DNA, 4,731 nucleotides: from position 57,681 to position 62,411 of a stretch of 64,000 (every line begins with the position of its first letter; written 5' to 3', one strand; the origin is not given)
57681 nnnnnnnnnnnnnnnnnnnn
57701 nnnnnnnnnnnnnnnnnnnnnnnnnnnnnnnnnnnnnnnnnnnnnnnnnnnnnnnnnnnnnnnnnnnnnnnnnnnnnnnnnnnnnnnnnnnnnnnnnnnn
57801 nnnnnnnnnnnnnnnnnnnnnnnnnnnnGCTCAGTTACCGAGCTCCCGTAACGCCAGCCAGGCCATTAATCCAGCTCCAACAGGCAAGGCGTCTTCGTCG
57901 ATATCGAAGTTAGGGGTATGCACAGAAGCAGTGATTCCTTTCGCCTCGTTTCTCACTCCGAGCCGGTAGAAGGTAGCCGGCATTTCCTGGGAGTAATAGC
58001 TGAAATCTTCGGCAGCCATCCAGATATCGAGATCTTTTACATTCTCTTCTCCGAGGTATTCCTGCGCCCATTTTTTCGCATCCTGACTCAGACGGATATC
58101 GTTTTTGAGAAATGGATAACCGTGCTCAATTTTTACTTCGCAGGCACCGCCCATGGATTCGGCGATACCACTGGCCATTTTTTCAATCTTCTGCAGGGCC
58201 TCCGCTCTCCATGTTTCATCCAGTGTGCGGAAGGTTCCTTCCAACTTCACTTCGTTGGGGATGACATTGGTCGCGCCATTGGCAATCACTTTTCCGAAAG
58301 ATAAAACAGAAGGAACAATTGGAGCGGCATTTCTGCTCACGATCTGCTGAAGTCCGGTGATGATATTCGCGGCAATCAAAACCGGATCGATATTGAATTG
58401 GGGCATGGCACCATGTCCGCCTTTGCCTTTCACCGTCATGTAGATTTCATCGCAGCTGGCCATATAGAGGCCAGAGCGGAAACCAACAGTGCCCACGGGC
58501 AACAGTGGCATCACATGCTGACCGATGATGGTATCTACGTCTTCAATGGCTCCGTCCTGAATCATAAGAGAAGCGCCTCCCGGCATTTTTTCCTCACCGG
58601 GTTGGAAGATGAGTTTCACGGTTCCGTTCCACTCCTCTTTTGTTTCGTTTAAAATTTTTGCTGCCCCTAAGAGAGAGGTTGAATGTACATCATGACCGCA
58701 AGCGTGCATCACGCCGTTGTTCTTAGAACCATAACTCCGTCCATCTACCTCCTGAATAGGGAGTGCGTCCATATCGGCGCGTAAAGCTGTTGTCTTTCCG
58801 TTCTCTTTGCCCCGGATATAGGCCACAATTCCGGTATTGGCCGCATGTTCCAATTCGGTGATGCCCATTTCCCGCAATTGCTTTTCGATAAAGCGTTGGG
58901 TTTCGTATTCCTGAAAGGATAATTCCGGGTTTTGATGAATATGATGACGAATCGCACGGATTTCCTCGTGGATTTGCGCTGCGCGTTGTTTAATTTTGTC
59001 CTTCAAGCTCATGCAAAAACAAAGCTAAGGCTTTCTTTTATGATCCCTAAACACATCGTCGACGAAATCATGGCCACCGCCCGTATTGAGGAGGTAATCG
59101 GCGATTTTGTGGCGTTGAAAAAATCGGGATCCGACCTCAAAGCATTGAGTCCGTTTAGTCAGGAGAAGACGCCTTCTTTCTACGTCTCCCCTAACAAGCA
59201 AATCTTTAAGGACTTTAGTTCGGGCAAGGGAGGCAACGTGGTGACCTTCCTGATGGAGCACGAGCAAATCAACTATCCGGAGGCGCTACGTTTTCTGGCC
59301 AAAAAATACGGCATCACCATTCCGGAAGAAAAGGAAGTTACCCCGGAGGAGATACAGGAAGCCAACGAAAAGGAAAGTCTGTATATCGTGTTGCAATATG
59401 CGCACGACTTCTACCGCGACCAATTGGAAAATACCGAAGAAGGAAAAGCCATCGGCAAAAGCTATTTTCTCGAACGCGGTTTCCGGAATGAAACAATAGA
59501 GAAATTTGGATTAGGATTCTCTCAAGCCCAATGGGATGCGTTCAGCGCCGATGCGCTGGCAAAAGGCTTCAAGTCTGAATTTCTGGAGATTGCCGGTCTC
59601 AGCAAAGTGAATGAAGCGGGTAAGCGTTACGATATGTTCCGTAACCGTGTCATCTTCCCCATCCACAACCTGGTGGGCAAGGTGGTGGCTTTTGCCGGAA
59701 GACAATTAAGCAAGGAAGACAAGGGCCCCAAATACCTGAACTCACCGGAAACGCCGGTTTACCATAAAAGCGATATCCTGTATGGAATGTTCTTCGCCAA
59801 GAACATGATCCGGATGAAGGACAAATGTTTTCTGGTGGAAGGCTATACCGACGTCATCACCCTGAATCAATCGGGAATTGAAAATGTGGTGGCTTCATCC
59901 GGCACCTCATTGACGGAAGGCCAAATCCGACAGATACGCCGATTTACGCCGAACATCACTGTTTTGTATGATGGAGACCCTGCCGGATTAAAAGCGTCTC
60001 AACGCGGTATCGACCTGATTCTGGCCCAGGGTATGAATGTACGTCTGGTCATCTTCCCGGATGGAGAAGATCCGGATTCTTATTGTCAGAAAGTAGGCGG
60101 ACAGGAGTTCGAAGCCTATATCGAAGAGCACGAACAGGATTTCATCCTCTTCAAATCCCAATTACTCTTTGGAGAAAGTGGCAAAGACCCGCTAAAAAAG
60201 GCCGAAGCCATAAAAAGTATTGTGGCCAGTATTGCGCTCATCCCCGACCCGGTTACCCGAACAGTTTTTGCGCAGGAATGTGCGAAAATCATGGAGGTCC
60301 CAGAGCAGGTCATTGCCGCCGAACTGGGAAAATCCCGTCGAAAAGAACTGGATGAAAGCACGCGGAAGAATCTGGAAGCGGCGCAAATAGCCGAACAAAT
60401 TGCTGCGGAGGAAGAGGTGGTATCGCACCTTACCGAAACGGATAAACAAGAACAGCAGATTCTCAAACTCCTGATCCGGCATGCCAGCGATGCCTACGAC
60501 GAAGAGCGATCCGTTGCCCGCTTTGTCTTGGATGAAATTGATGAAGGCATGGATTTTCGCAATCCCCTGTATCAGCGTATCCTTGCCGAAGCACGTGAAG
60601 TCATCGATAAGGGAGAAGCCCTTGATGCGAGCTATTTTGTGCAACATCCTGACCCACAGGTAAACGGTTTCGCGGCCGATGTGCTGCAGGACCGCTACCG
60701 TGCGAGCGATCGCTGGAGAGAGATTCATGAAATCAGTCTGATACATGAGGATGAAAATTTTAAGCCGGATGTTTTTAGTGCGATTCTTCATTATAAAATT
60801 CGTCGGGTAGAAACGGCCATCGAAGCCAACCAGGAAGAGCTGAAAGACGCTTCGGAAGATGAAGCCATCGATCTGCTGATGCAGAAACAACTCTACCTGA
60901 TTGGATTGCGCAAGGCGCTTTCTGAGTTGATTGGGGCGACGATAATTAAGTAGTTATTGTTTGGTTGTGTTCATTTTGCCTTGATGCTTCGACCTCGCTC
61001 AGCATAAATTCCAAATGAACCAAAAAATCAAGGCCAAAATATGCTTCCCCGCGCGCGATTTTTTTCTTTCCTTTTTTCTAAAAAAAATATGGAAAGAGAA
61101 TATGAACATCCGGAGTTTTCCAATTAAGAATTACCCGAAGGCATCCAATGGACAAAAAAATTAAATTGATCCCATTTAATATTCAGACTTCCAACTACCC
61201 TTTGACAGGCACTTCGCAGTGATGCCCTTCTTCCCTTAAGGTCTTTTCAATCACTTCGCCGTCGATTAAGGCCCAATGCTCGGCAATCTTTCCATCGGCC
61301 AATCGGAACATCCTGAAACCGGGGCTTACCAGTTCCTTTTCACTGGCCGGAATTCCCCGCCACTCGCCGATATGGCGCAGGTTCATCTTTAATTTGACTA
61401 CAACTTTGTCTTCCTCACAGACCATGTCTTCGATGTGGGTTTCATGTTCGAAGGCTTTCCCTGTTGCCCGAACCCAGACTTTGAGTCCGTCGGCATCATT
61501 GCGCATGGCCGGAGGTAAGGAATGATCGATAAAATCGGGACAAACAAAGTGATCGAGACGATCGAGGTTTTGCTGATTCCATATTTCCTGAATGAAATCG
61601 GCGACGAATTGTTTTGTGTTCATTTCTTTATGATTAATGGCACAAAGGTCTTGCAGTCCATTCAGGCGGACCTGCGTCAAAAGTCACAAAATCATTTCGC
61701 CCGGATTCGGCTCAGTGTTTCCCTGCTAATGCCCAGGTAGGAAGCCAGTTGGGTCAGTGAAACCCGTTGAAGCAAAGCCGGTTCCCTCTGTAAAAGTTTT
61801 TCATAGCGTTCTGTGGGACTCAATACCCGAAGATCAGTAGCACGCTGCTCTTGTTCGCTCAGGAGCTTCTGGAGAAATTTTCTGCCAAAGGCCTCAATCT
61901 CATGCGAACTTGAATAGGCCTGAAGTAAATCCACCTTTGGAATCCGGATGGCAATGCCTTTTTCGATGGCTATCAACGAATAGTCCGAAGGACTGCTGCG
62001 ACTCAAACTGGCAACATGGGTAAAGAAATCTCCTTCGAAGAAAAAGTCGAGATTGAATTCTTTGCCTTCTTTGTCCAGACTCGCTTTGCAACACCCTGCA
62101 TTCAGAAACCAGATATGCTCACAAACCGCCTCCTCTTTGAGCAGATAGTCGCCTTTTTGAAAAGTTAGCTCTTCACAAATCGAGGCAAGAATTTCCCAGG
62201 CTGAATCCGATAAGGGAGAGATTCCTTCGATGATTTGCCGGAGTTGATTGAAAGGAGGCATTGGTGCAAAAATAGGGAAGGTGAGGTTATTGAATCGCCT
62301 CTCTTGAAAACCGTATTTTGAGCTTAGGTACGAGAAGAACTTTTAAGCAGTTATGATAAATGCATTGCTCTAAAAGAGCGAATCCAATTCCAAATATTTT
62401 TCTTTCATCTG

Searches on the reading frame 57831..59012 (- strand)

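Call 19: search_protein_families(library=pfam, proteins=[window:57831-59012:-], max_evalue=0.001)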
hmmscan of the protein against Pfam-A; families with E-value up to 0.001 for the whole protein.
window:57831-59012:- (393 aa): 2 families
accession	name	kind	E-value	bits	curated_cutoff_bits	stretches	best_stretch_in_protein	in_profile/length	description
PF01546.33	Peptidase_M20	-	2.7e-40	138.9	24.6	1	76-386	1-203/206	Peptidase family M20/M25/M40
PF07687.19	M20_dimer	-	8.6e-12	45.4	21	1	192-282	11-101/107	Peptidase dimerisation domain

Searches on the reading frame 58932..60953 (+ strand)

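Call 19: search_protein_families(library=pfam, proteins=[window:58932-60953:+], max_evalue=0.001)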
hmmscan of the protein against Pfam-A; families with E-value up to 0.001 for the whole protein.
window:58932-60953:+ (673 aa): 7 families
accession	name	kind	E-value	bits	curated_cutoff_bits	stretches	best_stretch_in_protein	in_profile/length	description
PF08275.17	DNAG_N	-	3e-37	128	26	1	160-289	1-127/128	DNA primase catalytic core, N-terminal domain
PF01807.25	Zn_ribbon_DnaG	-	7.7e-28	96.6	24.9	1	39-134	2-97/98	CHC2 zinc finger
PF13155.12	Toprim_2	-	2.3e-19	70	22.1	1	300-384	1-87/88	Toprim-like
PF13662.12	Toprim_4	-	1.4e-13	51.3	25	1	300-372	4-83/85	Toprim domain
PF01751.28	Toprim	-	2.5e-09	37.6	23.1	1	300-370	3-91/96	Toprim domain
PF13362.12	Toprim_3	-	1.3e-06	29.2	27.2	1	300-389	3-93/95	Toprim domain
PF10410.14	DnaB_bind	-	6.9e-06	26.7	20.6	1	420-458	17-55/56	DnaB-helicase binding domain of primase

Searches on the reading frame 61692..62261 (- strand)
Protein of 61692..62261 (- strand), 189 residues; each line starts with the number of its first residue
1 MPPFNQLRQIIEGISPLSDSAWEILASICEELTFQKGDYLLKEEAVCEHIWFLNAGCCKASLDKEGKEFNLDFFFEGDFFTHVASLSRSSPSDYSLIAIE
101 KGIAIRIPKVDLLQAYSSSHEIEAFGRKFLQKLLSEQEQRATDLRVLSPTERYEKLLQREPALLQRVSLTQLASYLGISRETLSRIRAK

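Call 63: find_encoding_contigs(protein=window:61692-62261:-, flank=10000, max_places=2)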
Protein window:61692-62261:- (189 aa): 1 contig read that carries it; 1 place shown.
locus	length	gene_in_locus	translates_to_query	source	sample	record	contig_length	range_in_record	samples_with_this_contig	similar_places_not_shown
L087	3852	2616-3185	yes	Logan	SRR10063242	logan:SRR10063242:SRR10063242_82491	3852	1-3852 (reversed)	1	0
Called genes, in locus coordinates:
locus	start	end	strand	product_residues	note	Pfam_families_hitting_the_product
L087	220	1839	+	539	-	PF00009:GTP_EFTU, PF00025:Arf (weak), PF01926:MMR_HSR1 (weak), PF22042:EF-G_D2, PF03144:GTP_EFTU_D2 (faint), PF16658:RF3_C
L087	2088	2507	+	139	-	-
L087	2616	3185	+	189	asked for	PF00027:cNMP_binding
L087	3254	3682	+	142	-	PF07366:SnoaL, PF12680:SnoaL_2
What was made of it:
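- Tried and rejected: The right-edge look-up returned only a 3.9-kb contig (call 63).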
